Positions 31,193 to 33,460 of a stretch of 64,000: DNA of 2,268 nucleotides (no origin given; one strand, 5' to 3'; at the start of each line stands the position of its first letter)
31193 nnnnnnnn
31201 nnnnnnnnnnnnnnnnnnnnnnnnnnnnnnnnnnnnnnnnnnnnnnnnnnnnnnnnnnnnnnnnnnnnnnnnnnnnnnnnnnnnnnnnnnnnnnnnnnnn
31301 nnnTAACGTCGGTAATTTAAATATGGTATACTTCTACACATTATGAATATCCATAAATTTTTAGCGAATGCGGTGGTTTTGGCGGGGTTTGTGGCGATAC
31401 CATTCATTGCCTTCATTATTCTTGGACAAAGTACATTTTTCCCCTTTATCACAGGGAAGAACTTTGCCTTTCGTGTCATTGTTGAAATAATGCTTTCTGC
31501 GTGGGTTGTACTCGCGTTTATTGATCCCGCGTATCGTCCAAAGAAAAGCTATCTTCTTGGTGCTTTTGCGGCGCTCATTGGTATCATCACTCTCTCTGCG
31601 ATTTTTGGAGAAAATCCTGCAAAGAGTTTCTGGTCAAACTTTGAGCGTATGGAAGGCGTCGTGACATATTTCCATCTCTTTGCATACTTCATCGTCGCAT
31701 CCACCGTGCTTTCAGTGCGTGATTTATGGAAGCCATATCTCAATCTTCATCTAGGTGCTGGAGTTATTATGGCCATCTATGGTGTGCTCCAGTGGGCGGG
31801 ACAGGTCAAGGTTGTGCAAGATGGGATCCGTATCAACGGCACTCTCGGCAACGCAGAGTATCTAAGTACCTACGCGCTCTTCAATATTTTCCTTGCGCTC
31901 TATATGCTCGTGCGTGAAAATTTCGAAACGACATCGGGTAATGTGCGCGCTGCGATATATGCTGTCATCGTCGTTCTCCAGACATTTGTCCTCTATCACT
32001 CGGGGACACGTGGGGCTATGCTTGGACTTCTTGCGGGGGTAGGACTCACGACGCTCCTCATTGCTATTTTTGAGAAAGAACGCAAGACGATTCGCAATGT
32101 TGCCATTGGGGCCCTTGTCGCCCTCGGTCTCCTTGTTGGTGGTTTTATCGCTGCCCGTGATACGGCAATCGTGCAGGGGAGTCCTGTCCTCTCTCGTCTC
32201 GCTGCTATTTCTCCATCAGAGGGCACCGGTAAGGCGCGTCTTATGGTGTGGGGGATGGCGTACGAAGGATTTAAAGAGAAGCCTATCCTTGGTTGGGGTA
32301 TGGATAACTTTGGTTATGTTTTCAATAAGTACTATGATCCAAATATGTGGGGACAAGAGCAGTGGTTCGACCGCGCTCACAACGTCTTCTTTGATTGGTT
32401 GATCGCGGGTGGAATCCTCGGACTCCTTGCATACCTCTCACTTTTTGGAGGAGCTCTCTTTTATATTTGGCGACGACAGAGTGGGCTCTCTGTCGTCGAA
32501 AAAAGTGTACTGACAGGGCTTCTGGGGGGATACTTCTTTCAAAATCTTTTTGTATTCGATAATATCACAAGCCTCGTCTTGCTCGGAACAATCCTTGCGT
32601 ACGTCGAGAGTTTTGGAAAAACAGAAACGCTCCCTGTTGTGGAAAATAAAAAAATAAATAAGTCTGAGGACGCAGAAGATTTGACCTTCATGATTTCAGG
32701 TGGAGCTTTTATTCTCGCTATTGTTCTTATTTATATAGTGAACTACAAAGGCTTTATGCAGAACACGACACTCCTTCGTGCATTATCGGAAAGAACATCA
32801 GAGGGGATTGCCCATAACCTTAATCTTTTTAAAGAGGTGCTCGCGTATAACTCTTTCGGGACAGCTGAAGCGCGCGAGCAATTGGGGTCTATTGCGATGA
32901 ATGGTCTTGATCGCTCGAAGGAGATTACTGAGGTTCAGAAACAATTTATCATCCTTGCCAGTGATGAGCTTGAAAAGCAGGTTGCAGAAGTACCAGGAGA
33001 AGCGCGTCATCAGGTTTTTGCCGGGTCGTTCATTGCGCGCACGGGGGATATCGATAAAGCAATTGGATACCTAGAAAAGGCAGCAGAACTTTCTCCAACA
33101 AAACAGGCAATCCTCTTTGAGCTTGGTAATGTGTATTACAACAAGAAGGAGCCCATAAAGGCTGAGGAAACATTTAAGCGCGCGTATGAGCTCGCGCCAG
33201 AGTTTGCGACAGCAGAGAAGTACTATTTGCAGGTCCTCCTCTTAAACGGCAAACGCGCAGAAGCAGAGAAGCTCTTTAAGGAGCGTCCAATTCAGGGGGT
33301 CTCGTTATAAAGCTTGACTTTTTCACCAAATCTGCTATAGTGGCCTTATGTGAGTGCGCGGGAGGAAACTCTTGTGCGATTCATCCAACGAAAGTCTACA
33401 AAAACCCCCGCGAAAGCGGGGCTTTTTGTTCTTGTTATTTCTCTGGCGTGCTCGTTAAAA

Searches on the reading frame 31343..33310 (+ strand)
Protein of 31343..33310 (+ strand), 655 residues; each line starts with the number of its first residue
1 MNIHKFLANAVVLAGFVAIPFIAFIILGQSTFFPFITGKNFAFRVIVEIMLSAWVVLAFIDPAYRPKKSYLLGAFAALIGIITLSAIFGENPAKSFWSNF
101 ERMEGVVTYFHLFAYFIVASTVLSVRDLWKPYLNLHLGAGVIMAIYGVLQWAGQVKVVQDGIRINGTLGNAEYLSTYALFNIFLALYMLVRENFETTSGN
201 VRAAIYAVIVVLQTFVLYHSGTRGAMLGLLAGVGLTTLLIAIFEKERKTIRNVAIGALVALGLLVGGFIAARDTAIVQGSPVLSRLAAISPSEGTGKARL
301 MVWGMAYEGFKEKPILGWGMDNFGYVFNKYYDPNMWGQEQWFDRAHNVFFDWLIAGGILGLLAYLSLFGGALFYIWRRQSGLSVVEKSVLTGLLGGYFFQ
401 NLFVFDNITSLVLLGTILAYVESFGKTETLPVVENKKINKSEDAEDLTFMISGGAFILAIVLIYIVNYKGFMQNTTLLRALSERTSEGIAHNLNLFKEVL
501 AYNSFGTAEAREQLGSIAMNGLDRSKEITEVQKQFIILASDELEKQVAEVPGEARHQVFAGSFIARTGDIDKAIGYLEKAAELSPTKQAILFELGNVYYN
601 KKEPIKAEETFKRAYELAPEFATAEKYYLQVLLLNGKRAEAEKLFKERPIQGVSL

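Call 12: search_protein_families(library=pfam, proteins=[window:31343-33310:+], max_evalue=0.001)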
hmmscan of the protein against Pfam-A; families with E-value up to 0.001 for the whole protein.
window:31343-33310:+ (655 aa): 10 families
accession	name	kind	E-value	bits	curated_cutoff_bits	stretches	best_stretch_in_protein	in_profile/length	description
PF04932.20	Wzy_C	-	2.5e-20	73.2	31.7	1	209-365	2-149/149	O-Antigen ligase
PF07719.23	TPR_2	-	1.5e-10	40.8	27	1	590-620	3-33/34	Tetratricopeptide repeat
PF00515.34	TPR_1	-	2.3e-08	33.9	27.8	1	590-621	3-34/34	Tetratricopeptide repeat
PF13181.12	TPR_8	-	5.6e-08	32.8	25.7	0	590-620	3-33/34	Tetratricopeptide repeat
PF14559.12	TPR_19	-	1.1e-07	32.5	25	1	568-613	5-50/68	Tetratricopeptide repeat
PF13432.12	TPR_16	-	8.9e-07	29.7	32.7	1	566-619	9-62/65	Tetratricopeptide repeat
PF13424.12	TPR_12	-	3.6e-06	27.5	30.1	1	558-619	7-76/77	Tetratricopeptide repeat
PF13428.12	TPR_14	-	4e-06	27.4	23.5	0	565-596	12-43/44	Tetratricopeptide repeat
PF23914.1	TPR_CcmH_CycH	-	6.4e-05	23.3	42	0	594-641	56-103/158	Cytochrome c-type biogenesis protein H TPR domain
PF13414.12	TPR_11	-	0.00043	20.4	26.8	1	568-601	8-41/42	TPR repeat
